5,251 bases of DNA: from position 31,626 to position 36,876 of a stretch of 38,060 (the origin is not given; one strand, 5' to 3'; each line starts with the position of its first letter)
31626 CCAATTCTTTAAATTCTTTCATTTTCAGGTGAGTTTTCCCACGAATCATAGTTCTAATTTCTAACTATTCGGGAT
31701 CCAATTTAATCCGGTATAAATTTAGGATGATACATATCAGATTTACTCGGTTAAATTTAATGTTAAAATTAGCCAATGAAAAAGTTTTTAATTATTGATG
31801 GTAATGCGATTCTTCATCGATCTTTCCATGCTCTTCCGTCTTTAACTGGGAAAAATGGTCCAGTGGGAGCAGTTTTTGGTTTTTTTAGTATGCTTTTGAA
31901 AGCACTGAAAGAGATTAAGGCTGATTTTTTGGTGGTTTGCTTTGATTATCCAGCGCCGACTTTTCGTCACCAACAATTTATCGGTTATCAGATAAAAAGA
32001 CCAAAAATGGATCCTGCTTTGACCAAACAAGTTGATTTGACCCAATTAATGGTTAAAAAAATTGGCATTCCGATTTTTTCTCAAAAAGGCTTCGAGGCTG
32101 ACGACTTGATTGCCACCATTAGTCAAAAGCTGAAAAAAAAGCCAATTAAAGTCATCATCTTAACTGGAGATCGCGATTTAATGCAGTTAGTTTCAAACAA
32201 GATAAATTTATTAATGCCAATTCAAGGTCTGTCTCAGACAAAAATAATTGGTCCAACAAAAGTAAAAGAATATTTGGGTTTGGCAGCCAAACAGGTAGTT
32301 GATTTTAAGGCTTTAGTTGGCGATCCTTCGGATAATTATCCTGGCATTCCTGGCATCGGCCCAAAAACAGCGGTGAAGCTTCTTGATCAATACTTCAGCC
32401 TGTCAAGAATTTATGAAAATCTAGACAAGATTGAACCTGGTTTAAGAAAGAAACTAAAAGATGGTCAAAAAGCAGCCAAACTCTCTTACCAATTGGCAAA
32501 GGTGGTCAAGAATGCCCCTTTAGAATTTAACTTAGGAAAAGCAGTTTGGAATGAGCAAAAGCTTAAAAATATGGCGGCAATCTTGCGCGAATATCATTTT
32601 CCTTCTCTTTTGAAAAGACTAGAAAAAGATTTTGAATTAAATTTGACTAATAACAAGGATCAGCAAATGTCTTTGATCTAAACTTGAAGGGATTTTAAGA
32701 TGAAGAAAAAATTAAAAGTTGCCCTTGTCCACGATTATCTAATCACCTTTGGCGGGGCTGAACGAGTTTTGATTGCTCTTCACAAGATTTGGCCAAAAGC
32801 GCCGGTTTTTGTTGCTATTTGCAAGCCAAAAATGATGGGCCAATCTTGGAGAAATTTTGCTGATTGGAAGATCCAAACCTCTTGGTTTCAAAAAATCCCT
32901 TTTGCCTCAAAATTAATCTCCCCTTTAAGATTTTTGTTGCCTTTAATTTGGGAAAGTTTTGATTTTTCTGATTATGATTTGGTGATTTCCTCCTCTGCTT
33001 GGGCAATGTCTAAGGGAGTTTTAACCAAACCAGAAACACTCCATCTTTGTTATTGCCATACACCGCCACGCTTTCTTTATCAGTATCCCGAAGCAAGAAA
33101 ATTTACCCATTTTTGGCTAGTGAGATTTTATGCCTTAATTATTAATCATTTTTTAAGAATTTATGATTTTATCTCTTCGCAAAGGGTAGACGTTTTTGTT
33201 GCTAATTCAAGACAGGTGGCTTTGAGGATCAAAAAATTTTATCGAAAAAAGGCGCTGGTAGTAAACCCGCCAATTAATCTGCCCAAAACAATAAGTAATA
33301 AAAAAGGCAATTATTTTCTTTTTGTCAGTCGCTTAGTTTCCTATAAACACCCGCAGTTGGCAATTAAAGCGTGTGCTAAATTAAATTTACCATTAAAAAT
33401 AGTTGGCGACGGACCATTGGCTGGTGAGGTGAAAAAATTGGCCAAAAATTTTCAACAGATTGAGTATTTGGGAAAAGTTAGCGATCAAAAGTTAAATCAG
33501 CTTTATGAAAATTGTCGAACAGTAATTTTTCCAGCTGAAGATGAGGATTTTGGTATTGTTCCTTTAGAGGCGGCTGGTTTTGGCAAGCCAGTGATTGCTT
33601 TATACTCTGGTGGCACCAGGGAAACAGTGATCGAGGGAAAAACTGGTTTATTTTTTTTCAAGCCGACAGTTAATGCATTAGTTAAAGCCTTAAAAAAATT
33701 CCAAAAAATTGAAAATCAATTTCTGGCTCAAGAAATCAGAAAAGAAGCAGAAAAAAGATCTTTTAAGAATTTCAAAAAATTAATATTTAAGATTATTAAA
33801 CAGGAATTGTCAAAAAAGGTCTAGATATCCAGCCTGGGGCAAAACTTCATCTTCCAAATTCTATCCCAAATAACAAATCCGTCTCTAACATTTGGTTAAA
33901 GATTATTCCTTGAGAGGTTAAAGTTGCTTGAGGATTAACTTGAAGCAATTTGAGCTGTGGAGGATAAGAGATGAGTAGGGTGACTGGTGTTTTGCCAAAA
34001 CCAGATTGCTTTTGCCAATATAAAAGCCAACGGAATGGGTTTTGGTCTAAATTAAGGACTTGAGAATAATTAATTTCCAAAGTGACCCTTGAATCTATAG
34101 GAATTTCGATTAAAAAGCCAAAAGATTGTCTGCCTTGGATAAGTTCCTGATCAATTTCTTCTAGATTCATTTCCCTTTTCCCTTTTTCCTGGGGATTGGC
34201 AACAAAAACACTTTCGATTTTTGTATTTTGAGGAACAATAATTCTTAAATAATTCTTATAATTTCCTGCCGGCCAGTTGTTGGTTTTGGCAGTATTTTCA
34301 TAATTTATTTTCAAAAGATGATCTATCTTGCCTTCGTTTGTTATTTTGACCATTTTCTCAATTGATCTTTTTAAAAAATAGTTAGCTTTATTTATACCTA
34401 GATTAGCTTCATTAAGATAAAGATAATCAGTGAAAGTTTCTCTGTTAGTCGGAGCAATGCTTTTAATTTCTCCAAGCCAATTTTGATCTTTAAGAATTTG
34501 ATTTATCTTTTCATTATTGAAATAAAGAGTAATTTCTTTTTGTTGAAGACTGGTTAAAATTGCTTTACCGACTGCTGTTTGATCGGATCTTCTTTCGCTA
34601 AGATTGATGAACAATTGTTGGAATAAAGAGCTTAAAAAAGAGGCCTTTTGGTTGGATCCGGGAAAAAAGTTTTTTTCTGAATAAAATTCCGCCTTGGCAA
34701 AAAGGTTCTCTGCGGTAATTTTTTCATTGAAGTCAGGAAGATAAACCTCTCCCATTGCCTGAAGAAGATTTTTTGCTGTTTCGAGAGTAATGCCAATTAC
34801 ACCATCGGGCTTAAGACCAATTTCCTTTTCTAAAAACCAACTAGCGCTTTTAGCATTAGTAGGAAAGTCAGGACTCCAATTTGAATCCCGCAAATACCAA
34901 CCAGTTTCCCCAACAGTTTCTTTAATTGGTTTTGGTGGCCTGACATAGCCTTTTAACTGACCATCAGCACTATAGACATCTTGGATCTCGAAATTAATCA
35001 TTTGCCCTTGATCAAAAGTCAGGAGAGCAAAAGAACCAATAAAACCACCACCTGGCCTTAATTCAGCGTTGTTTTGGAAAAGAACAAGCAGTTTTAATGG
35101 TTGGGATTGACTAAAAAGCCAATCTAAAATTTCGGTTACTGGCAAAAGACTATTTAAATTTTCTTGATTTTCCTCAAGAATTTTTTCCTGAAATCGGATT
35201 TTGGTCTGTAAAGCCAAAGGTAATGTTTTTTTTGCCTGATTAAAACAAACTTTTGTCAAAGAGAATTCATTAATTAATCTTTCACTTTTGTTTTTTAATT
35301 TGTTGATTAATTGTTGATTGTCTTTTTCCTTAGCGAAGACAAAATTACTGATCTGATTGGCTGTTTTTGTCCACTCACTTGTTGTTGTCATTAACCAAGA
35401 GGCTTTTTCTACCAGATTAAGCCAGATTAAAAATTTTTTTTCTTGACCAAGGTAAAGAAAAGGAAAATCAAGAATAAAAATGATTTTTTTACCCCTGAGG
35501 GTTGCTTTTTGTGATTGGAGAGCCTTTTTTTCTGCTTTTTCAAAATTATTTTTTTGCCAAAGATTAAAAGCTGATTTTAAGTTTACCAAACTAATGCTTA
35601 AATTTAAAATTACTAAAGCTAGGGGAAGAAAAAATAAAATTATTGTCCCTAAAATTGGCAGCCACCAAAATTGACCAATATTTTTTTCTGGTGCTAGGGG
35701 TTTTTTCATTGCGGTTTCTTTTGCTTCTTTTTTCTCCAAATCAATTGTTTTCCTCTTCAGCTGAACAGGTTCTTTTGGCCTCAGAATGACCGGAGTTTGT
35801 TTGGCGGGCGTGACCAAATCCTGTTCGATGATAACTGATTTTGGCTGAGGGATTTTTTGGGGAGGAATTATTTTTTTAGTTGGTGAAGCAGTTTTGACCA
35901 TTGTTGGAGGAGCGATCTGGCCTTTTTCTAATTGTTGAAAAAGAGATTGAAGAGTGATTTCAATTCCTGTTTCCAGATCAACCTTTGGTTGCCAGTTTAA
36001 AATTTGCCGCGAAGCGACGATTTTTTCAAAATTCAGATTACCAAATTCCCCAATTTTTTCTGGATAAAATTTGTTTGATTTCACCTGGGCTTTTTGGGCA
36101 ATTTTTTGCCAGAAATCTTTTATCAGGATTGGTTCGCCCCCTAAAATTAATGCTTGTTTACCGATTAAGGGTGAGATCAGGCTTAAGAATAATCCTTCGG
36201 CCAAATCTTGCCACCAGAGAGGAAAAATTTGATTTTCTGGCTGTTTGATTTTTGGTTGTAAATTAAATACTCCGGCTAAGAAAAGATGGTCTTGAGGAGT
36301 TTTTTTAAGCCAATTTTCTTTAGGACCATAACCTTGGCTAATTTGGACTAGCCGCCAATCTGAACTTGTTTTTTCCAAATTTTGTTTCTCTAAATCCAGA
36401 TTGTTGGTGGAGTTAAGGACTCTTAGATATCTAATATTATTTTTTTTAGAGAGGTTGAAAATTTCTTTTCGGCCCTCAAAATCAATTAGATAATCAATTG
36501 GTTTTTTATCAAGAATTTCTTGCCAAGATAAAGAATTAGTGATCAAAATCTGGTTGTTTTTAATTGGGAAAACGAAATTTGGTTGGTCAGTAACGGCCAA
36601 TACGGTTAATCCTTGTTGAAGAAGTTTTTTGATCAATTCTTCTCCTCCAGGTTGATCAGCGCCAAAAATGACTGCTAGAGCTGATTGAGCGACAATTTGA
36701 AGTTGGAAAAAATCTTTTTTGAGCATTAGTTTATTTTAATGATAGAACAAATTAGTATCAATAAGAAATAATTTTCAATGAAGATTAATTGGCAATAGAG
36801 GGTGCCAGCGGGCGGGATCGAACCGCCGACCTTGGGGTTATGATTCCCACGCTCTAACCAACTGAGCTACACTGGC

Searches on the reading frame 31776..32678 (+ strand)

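Call 64: search_protein_families(library=pfam, proteins=[window:31776-32678:+], max_evalue=0.0001)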
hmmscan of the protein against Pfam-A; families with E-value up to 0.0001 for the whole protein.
window:31776-32678:+ (301 aa): 2 families
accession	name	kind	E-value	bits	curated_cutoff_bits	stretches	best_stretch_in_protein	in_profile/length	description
PF02739.22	5_3_exonuc_N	-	1.9e-47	161.5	34.3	1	3-167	1-163/164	5'-3' exonuclease, N-terminal resolvase-like domain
PF01367.25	5_3_exonuc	-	6e-30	104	40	1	171-261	3-94/97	5'-3' exonuclease, C-terminal SAM fold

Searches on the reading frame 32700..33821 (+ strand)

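Call 64: search_protein_families(library=pfam, proteins=[window:32700-33821:+], max_evalue=0.0001)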
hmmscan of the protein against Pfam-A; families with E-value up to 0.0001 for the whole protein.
window:32700-33821:+ (374 aa): 4 families
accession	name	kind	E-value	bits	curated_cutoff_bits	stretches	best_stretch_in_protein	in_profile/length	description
PF00534.26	Glycos_transf_1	-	1.9e-31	109.4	26.4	1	196-352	8-171/172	Glycosyl transferases group 1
PF13692.12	Glyco_trans_1_4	-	1.5e-21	77.6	27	1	205-333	3-138/142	Glycosyl transferases group 1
PF13439.12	Glyco_transf_4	-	3e-07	31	28.5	1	18-194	2-168/170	Glycosyltransferase Family 4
PF20706.3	GT4-conflict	-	4.4e-05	23.1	26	1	201-309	195-319/385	Family 4 Glycosyltransferase in conflict systems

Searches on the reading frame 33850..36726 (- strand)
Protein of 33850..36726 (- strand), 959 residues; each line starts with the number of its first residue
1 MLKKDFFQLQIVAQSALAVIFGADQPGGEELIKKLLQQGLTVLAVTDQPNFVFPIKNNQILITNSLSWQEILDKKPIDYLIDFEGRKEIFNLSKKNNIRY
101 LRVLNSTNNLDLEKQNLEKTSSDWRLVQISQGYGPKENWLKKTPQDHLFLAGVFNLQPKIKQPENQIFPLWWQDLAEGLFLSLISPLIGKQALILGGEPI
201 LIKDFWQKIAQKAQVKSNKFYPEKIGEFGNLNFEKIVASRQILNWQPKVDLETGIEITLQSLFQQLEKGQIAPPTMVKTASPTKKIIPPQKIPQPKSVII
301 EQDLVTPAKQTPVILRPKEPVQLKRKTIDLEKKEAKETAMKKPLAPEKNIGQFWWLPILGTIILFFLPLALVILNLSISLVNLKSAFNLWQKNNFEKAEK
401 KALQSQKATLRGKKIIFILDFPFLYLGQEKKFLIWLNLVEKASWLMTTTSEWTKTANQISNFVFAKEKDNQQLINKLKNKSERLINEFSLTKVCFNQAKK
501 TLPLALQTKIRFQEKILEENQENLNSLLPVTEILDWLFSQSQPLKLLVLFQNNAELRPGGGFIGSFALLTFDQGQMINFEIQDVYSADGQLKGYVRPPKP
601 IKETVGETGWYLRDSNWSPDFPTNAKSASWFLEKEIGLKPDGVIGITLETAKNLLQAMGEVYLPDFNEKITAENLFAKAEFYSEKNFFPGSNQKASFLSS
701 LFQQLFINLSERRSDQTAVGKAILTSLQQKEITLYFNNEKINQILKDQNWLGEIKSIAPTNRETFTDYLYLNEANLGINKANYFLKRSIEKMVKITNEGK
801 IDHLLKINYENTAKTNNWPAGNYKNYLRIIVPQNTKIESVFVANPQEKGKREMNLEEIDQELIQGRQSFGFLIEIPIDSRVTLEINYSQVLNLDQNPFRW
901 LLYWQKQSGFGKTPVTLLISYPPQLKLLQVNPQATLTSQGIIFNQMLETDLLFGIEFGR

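Call 64: search_protein_families(library=pfam, proteins=[window:33850-36726:-], max_evalue=0.0001)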
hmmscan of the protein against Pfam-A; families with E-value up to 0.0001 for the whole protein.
window:33850-36726:- (959 aa): 1 family
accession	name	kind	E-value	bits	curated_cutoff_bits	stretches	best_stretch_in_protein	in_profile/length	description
PF13196.11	DUF4012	-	2.8e-26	93.2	28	1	543-677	3-137/144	Protein of unknown function (DUF4012)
